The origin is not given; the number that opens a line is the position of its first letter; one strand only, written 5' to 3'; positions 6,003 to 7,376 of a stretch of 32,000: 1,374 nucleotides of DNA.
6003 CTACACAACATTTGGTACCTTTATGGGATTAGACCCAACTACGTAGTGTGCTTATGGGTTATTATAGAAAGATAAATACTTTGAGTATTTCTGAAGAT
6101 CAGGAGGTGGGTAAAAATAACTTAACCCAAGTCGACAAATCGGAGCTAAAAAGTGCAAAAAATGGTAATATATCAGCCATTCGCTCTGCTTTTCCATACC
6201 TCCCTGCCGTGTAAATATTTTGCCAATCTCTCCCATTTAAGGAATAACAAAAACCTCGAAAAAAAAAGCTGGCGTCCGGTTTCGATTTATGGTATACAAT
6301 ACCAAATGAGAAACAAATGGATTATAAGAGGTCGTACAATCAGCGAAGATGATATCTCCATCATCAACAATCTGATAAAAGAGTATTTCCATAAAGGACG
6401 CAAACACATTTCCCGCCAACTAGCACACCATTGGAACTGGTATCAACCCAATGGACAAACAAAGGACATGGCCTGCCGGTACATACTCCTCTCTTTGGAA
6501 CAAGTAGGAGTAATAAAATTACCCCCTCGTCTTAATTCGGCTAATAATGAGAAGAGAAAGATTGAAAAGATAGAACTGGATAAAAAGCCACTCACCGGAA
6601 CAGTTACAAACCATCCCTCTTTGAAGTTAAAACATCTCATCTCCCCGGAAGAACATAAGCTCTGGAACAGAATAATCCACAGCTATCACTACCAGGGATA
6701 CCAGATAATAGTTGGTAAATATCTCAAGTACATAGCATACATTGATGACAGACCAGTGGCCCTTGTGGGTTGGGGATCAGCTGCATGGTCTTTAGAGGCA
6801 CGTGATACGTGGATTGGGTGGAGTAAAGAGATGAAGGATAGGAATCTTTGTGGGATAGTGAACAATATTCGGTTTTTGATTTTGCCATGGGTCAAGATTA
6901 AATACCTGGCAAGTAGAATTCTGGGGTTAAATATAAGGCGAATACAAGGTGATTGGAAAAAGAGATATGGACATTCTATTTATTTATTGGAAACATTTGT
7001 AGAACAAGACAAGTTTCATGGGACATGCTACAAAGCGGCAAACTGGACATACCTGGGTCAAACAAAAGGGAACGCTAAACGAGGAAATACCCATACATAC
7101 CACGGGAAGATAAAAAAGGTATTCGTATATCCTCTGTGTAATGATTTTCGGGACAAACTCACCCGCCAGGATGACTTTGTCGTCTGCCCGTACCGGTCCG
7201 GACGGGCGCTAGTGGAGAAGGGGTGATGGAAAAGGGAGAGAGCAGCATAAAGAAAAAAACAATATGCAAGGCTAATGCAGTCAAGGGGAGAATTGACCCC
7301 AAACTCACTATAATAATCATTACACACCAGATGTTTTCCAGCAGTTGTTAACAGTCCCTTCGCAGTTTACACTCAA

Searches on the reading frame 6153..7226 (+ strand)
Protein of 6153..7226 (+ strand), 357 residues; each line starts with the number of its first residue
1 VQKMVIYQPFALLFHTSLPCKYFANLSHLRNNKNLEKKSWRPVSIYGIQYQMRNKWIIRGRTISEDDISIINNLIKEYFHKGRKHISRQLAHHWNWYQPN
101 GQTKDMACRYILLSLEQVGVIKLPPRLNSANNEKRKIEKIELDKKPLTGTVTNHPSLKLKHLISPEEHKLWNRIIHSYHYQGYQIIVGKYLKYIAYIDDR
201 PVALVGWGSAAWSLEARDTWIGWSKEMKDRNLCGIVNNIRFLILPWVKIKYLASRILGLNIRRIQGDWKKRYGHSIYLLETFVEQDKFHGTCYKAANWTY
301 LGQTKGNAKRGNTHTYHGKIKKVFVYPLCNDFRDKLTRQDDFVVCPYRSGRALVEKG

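Call 52: search_protein_families(library=padloc, proteins=[window:6153-7226:+], max_evalue=0.001)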
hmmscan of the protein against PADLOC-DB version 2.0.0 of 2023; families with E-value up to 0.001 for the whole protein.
window:6153-7226:+ (357 aa): 0 families

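Call 53: search_protein_families(library=pfam, proteins=[window:6153-7226:+], max_evalue=0.001)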
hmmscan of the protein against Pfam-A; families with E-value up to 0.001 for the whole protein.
window:6153-7226:+ (357 aa): 2 families
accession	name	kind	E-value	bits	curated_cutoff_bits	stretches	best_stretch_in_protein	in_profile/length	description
PF14236.12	DruA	-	1.6e-39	136.3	27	1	131-308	24-221/297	Druantia protein DruA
PF25680.1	Mom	-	0.00028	21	27.1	1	254-319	86-147/202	Mom protein family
